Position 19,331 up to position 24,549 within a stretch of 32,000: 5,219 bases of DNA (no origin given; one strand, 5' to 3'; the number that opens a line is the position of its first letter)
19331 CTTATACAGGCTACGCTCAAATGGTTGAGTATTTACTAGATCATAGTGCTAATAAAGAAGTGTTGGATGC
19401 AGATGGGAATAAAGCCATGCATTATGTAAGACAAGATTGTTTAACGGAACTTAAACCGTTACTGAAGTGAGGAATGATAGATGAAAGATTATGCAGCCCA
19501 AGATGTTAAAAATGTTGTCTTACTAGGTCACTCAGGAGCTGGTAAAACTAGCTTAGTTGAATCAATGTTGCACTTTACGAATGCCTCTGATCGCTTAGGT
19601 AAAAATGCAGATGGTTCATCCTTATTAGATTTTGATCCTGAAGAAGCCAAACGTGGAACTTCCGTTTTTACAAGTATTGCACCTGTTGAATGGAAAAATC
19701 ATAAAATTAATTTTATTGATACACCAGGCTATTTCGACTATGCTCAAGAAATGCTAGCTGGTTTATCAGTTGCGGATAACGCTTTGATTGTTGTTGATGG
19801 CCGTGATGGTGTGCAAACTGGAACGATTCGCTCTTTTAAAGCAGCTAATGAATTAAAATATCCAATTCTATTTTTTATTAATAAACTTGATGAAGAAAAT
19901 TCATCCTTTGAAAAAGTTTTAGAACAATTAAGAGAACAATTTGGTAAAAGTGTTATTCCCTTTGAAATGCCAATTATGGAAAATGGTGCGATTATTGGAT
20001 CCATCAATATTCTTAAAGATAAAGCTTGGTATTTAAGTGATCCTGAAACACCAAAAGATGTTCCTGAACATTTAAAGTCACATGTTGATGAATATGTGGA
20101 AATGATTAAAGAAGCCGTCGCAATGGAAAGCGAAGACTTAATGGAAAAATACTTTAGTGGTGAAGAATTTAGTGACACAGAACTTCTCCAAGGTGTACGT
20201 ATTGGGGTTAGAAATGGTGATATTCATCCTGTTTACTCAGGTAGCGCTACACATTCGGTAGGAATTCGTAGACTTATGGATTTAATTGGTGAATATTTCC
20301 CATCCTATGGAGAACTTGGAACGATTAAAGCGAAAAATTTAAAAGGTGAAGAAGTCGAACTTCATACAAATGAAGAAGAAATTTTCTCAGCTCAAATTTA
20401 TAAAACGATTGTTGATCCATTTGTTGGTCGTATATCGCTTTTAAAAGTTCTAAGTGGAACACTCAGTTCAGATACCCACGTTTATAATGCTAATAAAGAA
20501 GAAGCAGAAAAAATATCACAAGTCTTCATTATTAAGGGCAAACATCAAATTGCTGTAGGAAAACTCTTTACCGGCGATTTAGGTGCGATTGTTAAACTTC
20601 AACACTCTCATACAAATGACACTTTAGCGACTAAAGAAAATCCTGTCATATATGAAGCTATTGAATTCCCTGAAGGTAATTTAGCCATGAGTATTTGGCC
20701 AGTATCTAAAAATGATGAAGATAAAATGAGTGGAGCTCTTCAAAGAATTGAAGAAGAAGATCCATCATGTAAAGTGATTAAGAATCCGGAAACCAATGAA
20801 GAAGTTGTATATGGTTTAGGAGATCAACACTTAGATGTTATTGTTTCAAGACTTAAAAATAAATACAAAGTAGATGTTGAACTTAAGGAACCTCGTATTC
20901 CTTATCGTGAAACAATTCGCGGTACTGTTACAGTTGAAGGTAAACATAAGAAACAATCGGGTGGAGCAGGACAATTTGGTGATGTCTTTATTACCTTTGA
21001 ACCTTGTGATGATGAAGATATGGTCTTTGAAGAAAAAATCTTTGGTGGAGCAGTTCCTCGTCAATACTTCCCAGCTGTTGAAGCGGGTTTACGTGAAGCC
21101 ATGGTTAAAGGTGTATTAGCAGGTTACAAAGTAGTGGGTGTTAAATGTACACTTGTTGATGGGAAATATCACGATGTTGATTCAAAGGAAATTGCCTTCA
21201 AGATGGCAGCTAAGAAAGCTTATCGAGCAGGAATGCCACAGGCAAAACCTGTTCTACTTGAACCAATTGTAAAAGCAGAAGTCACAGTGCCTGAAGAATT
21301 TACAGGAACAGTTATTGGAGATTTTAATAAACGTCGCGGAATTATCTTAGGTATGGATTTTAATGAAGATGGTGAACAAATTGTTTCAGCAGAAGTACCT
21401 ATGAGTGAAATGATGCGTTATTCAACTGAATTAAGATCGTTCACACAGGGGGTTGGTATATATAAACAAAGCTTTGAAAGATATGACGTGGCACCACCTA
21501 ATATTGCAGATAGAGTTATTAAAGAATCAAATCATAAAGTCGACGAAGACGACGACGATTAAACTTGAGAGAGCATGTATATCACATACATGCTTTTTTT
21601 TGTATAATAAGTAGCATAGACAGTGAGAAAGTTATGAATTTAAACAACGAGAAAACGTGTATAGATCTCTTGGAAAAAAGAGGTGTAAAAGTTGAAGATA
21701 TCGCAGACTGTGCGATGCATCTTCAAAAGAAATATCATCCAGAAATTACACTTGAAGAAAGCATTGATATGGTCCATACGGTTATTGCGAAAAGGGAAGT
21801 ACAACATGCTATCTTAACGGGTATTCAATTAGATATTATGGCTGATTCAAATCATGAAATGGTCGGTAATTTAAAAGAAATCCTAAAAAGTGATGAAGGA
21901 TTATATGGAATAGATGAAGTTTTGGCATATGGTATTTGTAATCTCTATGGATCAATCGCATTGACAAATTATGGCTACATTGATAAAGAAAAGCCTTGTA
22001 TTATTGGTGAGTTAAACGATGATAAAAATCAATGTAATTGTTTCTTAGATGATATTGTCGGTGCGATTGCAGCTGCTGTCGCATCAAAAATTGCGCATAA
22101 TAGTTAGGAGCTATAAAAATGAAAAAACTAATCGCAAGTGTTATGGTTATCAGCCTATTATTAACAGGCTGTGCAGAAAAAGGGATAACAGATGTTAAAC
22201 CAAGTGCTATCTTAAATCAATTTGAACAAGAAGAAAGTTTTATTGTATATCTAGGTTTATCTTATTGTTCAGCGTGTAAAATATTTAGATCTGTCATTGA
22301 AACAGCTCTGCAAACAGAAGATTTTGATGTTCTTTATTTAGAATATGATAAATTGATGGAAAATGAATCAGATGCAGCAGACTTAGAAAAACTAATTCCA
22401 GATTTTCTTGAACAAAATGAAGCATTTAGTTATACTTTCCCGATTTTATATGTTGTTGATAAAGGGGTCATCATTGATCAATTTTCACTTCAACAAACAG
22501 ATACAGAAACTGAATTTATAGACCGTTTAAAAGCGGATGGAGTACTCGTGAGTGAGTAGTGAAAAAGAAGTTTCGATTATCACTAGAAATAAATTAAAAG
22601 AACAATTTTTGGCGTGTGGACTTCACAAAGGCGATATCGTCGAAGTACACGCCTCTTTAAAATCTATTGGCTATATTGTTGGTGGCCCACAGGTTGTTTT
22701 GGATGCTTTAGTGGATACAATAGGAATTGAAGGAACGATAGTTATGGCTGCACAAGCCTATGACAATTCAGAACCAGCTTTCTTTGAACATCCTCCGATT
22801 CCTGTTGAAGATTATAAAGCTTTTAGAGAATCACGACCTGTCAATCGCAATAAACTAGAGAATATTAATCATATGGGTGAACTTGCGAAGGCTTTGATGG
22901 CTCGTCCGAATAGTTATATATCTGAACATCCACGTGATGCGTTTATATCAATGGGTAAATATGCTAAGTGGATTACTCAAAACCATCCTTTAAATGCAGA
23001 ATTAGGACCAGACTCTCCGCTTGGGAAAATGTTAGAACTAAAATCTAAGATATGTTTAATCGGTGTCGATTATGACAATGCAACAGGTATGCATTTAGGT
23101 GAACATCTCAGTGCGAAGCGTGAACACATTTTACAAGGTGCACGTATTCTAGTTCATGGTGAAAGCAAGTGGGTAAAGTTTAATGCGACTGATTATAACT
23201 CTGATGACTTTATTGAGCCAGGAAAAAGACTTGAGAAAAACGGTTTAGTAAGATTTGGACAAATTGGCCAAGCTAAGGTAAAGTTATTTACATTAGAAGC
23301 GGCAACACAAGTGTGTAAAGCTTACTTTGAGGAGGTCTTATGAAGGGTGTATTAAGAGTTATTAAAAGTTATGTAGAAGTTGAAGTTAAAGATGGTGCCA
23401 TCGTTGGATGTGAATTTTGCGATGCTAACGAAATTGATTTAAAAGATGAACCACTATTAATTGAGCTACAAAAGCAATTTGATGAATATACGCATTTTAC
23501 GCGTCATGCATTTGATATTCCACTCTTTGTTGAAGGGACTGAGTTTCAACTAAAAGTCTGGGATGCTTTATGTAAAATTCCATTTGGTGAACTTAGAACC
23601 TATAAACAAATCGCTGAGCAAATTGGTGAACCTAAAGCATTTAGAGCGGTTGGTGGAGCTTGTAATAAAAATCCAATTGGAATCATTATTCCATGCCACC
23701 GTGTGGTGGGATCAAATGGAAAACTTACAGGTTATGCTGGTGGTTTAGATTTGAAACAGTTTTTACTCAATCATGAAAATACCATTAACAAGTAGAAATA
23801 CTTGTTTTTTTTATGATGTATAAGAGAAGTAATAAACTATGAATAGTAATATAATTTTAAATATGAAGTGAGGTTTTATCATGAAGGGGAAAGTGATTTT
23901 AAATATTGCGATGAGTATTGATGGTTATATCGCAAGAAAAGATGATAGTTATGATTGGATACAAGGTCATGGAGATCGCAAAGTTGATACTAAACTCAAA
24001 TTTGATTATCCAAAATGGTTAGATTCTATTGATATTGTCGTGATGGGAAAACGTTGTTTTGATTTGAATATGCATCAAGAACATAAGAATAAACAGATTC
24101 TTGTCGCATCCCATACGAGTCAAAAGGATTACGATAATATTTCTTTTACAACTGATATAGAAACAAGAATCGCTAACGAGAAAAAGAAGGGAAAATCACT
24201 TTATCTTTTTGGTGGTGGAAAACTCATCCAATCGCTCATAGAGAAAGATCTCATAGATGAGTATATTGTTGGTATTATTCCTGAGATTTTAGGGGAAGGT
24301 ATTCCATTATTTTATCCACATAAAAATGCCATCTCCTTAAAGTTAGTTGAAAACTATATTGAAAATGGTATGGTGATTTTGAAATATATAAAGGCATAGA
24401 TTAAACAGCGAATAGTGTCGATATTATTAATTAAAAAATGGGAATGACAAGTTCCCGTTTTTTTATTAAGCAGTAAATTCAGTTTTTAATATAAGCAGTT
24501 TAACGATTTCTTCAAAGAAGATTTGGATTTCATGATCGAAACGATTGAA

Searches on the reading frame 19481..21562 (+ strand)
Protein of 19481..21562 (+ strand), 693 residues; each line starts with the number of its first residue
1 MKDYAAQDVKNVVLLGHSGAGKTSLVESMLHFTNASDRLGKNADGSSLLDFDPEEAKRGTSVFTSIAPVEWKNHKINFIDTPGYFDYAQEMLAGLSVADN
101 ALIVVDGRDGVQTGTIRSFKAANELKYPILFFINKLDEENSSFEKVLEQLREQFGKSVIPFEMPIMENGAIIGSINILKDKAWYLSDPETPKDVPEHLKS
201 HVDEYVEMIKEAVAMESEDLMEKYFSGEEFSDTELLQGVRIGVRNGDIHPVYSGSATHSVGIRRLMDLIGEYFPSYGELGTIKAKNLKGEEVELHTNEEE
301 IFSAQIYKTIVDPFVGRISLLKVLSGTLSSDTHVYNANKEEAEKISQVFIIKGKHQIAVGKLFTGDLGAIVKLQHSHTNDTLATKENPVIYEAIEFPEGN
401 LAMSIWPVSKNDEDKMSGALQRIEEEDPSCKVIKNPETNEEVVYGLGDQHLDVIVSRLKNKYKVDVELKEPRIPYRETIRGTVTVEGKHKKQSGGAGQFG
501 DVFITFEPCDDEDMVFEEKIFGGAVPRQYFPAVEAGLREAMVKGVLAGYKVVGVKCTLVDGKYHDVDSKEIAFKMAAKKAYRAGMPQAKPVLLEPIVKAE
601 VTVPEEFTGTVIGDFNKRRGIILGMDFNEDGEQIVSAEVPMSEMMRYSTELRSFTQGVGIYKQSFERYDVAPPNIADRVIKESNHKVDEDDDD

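Call 8: search_protein_families(library=pfam, proteins=[window:19481-21562:+])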
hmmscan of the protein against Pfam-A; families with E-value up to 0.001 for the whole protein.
window:19481-21562:+ (693 aa): 8 families
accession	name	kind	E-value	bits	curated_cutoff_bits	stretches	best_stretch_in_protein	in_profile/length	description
PF00009.33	GTP_EFTU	-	8.1e-42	143.4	26.5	1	8-275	2-188/188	Elongation factor Tu GTP binding domain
PF03764.24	EFG_IV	-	8.2e-41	139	24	1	471-589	1-121/121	Elongation factor G, domain IV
PF00679.30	EFG_C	-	7.7e-28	96.8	27.9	1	591-678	1-88/89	Elongation factor G C-terminus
PF14492.12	EFG_III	-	6.1e-24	84.3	27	1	396-469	1-74/75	Elongation Factor G, domain III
PF22042.2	EF-G_D2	-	1.9e-11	44.3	27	1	302-384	2-83/84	Elongation factor G domain 2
PF01926.29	MMR_HSR1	-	2.3e-06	28.1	21.9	1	12-135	2-113/113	50S ribosome-binding GTPase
PF04548.22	AIG1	-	5.4e-05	23.1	27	1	10-90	1-65/212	AIG1 family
PF03144.31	GTP_EFTU_D2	-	0.00074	20.3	30.3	0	316-382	1-72/73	Elongation factor Tu domain 2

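Call 9: search_protein_families(library=ncbifam, proteins=[window:19481-21562:+])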
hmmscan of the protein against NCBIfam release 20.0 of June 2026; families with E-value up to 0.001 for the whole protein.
window:19481-21562:+ (693 aa): 36 families (the best 25 are shown)
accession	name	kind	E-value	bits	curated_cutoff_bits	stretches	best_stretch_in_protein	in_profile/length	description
NF009381.0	PRK12740.1-5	subfamily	1.2e-261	870.1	583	1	1-687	1-689/692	elongation factor G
TIGR00484.1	EF-G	equivalog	4.5e-187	623.3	659.4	1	6-684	7-690/691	elongation factor G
NF009891.0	PRK13351.1-1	equivalog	8.6e-183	609.6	597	1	1-685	1-679/681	elongation factor G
NF009377.1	PRK12740.1-1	equivalog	2.2e-173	578.3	890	1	6-679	10-698/700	elongation factor G-like protein EF-G2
NF058620.1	EFG2_Bacteroid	exception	1.9e-172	575.3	1000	2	1-511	1-510/717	elongation factor G2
NF009379.0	PRK12740.1-3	equivalog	2.5e-160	535.3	513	1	6-685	5-672/674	elongation factor G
NF012153.1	tet_protect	equivalog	4.1e-91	306.1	775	1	11-666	2-612/614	tetracycline resistance ribosomal protection protein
TIGR00490.1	aEF-2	equivalog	3.2e-66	223.9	738.45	3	294-491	282-482/720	elongation factor EF-2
NF033148.1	tet_protect_M_W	exception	3.2e-65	220.7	1100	2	198-672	162-614/639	TetM/TetW/TetO/TetS family tetracycline resistance ribosomal protection protein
NF012155.1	tet_protect_M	exception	2.6e-56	191.1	1420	2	212-671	177-613/639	tetracycline resistance ribosomal protection protein Tet(M)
NF000120.3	47473_otr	exception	4.5e-50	170.9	900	1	11-661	4-606/608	tetracycline resistance ribosomal protection protein Otr(A)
NF012154.0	tet_protect_Q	exception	1.5e-49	168.9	1425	2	207-681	174-624/638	tetracycline resistance ribosomal protection protein Tet(Q)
NF001964.0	PRK00741.1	equivalog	1.6e-45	155.5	473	1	10-470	13-464/529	peptide chain release factor 3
NF009892.0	PRK13351.1-3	equivalog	1.5e-43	149.2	640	1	9-662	3-608/623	elongation factor G-like protein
TIGR01394.1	TypA_BipA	equivalog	3.2e-43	147.9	757.3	3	9-152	1-142/594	translational GTPase TypA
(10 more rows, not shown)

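Call 10: find_related_loci(query=window:19481-21562:+, collection=genome_contigs, flank=4000)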
Query window:19481-21562:+ (693 aa) in genome_contigs; peptide patterns used: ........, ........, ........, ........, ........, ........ (x = any residue, [..] = any of these).
229 stretches matched a pattern; 203 encode a relative of the query (tblastn E <= 1e-3); the best 80 are kept; 80 distinct loci.
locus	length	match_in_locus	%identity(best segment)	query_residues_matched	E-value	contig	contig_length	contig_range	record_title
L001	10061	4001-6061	93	1-687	0e+0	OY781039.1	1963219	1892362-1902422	MAG: Erysipelotrichaceae bacterium isolate a6ca34db-146c-4b31-b779-49751cb40439 genome assembly, chromosome: 1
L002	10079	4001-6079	72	1-693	0e+0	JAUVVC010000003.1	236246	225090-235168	MAG: Erysipelotrichaceae bacterium isolate CSMAG_1154 CSMAG_1154_k127_8033568_length_236246_cov_20.0013, whole genome sh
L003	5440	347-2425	72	1-693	0e+0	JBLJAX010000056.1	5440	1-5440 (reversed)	MAG: Erysipelotrichaceae bacterium isolate FCR3224_Bin.22_lim Bin.22.NODE_3052_length_5440_cov_4.180130, whole genome sh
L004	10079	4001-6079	72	1-693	0e+0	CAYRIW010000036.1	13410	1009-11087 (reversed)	MAG TPA_asm: uncultured Erysipelotrichaceae bacterium isolate SRP192927_co1_584 genome assembly, contig: NODE_10421_leng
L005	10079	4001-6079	69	1-693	0e+0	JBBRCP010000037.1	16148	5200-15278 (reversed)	MAG: Erysipelotrichales bacterium isolate Co_metawrap_2408 Cmw_2408_k141_13360743_length_16148_cov_9.9955, whole genome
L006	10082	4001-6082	69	1-693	0e+0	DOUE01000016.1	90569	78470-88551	MAG TPA_asm: Erysipelotrichaceae bacterium isolate UBA12416 contig_113, whole genome shotgun sequence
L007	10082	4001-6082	68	1-693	0e+0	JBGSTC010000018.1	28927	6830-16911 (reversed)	MAG: Erysipelotrichaceae bacterium isolate JTS-AC397 k141_3537712, whole genome shotgun sequence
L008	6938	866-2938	69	1-693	0e+0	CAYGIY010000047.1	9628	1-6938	MAG TPA_asm: uncultured Erysipelothrix sp. isolate ERP113451_co2_315 genome assembly, contig: NODE_5299_length_9628_cov_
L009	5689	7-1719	80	123-693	0e+0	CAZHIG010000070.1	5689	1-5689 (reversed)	MAG TPA_asm: uncultured Erysipelotrichaceae bacterium isolate SRP294416_co1_650 genome assembly, contig: NODE_34095_leng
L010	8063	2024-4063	66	1-680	0e+0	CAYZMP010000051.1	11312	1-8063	MAG TPA_asm: uncultured Erysipelothrix sp. isolate binchicken_co324_7 genome assembly, contig: NODE_1778_length_11312_co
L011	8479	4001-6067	62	1-690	0e+0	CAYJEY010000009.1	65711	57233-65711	MAG TPA_asm: uncultured Holdemania sp. isolate ERP123703_co1_279 genome assembly, contig: NODE_367_length_65711_cov_19.3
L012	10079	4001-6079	68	1-693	0e+0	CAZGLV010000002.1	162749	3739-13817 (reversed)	MAG TPA_asm: uncultured Erysipelotrichaceae bacterium isolate binchicken_co158_39 genome assembly, contig: NODE_75_lengt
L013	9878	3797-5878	61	1-689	0e+0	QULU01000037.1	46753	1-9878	Clostridiaceae bacterium OM02-2AC OM02-2AC.Scaf37, whole genome shotgun sequence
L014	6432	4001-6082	61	1-689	0e+0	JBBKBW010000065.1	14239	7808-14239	Erysipelotrichaceae bacterium HCN-30851 assembly_contig_65, whole genome shotgun sequence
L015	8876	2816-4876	62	1-682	0e+0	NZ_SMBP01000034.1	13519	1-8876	Longicatena caecimuris strain DSM 29481 Ga0244710_134, whole genome shotgun sequence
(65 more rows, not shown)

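Call 25: search_solved_structures(query=window:19481-21562:+, max_evalue=1e-50)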
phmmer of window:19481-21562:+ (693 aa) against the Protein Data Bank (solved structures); distinct sequences matched with E-value up to 1e-50: 53.
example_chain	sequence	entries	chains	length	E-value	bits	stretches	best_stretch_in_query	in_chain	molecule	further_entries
2bm1_A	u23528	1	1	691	1.5e-156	525.8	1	3-681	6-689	ELONGATION FACTOR G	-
1efg_A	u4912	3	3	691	1e-155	523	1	3-681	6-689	ELONGATION FACTOR G | PROTEIN (ELONGATION FACTOR G)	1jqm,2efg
1dar_A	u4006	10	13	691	1.4e-155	522.6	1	3-681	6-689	ELONGATION FACTOR G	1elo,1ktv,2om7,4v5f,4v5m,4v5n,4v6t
4w29_AY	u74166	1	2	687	1.8e-155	522.3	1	3-681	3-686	Elongation factor G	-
4v9j_AY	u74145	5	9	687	1.8e-155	522.2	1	3-681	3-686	Elongation factor G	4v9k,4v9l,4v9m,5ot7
4wpo_BZ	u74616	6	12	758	4.7e-155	520.9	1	8-681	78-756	50S ribosomal protein L9,Elongation factor G | Chimera protein of 50S ribosomal protein L9 and Elongation factor G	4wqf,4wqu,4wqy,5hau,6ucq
4v9h_AY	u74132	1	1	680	6.6e-155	520.4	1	9-681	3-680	Elongation factor G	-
2j7k_A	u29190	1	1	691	6.8e-155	520.3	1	3-681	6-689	ELONGATION FACTOR G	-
4myt_A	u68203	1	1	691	7.7e-155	520.2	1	3-681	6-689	Elongation factor G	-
4m1k_A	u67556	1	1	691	1.2e-154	519.5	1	3-681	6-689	Elongation factor G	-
4myu_A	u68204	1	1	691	2.7e-154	518.4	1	3-681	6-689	Elongation factor G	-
1fnm_A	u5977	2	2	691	3.3e-154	518.1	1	3-681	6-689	ELONGATION FACTOR G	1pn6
2bm0_A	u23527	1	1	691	4.2e-154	517.7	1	3-681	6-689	ELONGATION FACTOR G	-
3izp_E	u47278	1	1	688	1.6e-153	515.8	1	3-680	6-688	Elongation factor G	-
2bv3_A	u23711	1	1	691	3.3e-152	511.5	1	3-681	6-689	ELONGATION FACTOR G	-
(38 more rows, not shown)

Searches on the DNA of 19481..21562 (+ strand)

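Call 33: search_rna_families(sources=[L001, L002, L005, L006, L010, L013, L015, L017, L018, L021, L028, L037, L040, L016], threshold=gathering)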
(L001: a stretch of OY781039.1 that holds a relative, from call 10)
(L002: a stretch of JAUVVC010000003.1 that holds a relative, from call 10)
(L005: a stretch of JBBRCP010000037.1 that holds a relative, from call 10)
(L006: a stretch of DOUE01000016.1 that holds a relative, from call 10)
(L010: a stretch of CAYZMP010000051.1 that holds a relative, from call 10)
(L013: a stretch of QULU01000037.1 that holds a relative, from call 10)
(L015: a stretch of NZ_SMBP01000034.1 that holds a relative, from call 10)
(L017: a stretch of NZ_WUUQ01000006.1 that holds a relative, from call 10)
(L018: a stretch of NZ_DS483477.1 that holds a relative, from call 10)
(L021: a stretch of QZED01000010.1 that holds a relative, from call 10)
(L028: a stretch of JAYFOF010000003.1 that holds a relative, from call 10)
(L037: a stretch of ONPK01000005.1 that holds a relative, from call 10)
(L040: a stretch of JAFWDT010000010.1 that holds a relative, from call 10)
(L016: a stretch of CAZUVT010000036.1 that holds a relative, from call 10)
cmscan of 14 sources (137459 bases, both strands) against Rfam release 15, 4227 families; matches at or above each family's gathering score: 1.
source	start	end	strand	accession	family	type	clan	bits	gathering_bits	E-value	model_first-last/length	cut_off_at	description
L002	9690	9787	+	RF00059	TPP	Cis-reg; riboswitch;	-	66.5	54.3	1.5e-10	1-105/105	no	TPP riboswitch aptamer (THI element)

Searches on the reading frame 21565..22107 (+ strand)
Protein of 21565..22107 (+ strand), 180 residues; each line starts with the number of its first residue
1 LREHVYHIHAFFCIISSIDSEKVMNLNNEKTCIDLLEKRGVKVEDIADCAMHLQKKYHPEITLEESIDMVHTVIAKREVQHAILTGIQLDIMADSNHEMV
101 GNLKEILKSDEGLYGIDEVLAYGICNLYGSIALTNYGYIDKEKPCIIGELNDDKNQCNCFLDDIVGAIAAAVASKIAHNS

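Call 8: search_protein_families(library=pfam, proteins=[window:21565-22107:+])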
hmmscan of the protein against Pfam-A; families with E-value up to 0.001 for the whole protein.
window:21565-22107:+ (180 aa): 1 family
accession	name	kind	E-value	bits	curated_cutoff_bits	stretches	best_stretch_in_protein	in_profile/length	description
PF04608.18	PgpA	-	4.8e-18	65.9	28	1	69-178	30-141/141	Phosphatidylglycerophosphatase A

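Call 9: search_protein_families(library=ncbifam, proteins=[window:21565-22107:+])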
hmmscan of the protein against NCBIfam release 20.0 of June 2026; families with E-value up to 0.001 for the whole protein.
window:21565-22107:+ (180 aa): 1 family
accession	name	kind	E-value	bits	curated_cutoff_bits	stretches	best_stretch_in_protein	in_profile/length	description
TIGR03161.1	ribazole_CobZ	equivalog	4e-14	53.1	152.5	1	34-176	3-138/140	alpha-ribazole phosphatase CobZ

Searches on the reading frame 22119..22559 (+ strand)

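Call 8: search_protein_families(library=pfam, proteins=[window:22119-22559:+])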
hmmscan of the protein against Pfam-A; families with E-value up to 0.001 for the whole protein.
window:22119-22559:+ (146 aa): 0 families

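Call 9: search_protein_families(library=ncbifam, proteins=[window:22119-22559:+])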
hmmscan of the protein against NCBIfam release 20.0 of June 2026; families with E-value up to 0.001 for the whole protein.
window:22119-22559:+ (146 aa): 1 family
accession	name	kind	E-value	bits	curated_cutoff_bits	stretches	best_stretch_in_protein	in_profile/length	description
TIGR01295.2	PedC_BrcD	equivalog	1.9e-12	47.3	120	1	21-123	38-139/152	PedC/BrcD family bacteriocin maturation disulfide isomerase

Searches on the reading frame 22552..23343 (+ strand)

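Call 8: search_protein_families(library=pfam, proteins=[window:22552-23343:+])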
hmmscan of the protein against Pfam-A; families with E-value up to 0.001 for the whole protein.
window:22552-23343:+ (263 aa): 1 family
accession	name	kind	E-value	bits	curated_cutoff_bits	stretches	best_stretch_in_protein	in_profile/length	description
PF02522.19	Antibiotic_NAT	-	3.3e-54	184.3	25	1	32-260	2-232/232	Aminoglycoside 3-N-acetyltransferase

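Call 9: search_protein_families(library=ncbifam, proteins=[window:22552-23343:+])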
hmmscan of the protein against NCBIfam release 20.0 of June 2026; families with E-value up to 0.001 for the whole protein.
window:22552-23343:+ (263 aa): 5 families
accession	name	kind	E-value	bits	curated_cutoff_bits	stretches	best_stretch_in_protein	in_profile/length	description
NF033082.0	AAC_3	equivalog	2.5e-42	145.1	270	1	10-259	1-258/262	aminoglycoside 3-N-acetyltransferase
NF033180.1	AAC_3_VIII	exception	3.9e-30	105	560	1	9-241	13-243/286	aminoglycoside N-acetyltransferase AAC(3)-VIII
NF033081.0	AAC_3_IV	equivalog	4.5e-26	91.7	420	2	95-249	63-216/252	AAC(3)-IV family aminoglycoside N-acetyltransferase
NF033080.0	AAC_3_II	subfamily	1.9e-24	86.6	480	1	11-218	3-208/268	AAC(3)-II family aminoglycoside N-acetyltransferase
NF033612.0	AAC_3_VIa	exception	4.9e-18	65.4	675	1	12-218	22-225/298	aminoglycoside N-acetyltransferase AAC(3)-VIa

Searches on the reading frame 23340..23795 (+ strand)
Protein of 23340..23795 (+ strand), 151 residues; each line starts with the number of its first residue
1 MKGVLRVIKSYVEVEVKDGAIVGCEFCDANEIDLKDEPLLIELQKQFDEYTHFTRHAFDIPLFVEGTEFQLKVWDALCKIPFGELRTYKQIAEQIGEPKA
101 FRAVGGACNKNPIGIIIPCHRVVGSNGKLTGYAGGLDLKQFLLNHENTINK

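Call 8: search_protein_families(library=pfam, proteins=[window:23340-23795:+])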
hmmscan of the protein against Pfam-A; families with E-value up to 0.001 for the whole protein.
window:23340-23795:+ (151 aa): 1 family
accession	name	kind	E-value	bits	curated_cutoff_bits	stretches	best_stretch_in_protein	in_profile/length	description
PF01035.26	DNA_binding_1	-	1.6e-36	124.4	27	1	68-147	1-80/81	6-O-methylguanine DNA methyltransferase, DNA binding domain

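Call 9: search_protein_families(library=ncbifam, proteins=[window:23340-23795:+])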
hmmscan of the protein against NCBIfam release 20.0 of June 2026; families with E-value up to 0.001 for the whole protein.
window:23340-23795:+ (151 aa): 5 families
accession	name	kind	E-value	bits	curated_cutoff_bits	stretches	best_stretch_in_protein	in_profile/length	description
TIGR00589.1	ogt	superfamily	8.2e-37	125.1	46.4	1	67-146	1-80/80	methylated-DNA--[protein]-cysteine S-methyltransferase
NF011964.0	PRK15435.1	equivalog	3.6e-30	105.1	345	1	55-148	257-350/354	bifunctional DNA-binding transcriptional regulator/O6-methylguanine-DNA methyltransferase Ada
NF007626.0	PRK10286.1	equivalog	7.5e-29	101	192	1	62-147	82-167/171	methylated-DNA--[protein]-cysteine S-methyltransferase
NF041132.1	DNA_protcyst_Mta_Thcoc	equivalog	1.7e-15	57.3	250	1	63-146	87-168/169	methylated-DNA--protein-cysteine methyltransferase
NF003022.0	PRK03887.1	equivalog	1.1e-14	54.6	164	1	65-147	89-169/175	methylated-DNA--protein-cysteine methyltransferase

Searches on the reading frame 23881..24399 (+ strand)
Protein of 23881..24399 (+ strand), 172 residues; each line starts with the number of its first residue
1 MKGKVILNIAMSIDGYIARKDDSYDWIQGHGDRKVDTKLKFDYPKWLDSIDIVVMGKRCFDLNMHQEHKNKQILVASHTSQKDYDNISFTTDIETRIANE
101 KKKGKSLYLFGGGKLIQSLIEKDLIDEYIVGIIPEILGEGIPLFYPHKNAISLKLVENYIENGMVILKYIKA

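Call 8: search_protein_families(library=pfam, proteins=[window:23881-24399:+])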
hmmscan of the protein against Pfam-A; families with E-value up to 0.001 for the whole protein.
window:23881-24399:+ (172 aa): 1 family
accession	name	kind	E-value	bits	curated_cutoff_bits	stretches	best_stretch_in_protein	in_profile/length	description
PF01872.23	RibD_C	-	2.2e-17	63.9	24.1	1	4-156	2-186/197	RibD C-terminal domain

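Call 9: search_protein_families(library=ncbifam, proteins=[window:23881-24399:+])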
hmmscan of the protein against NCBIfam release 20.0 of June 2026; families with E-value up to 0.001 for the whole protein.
window:23881-24399:+ (172 aa): 4 families
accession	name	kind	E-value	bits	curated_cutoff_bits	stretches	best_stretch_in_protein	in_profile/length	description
TIGR00227.1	ribD_Cterm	domain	5.8e-09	35.8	150.15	1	102-138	140-176/216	riboflavin-specific deaminase C-terminal domain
TIGR01508.1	rib_reduct_arch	equivalog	2.4e-08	33.5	186.45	1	101-138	134-171/210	2,5-diamino-6-(ribosylamino)-4(3H)-pyrimidinone 5'-phosphate reductase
NF041386.1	dihyfolred_HdrA_Halo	equivalog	0.00011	22.1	300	1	51-119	40-109/158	dihydrofolate reductase HdrA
TIGR00326.1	eubact_ribD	equivalog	0.00044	19.6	156.35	0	5-40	143-178/343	bifunctional diaminohydroxyphosphoribosylaminopyrimidine deaminase/5-amino-6-(5-phosphoribosylamino)uracil reductase RibD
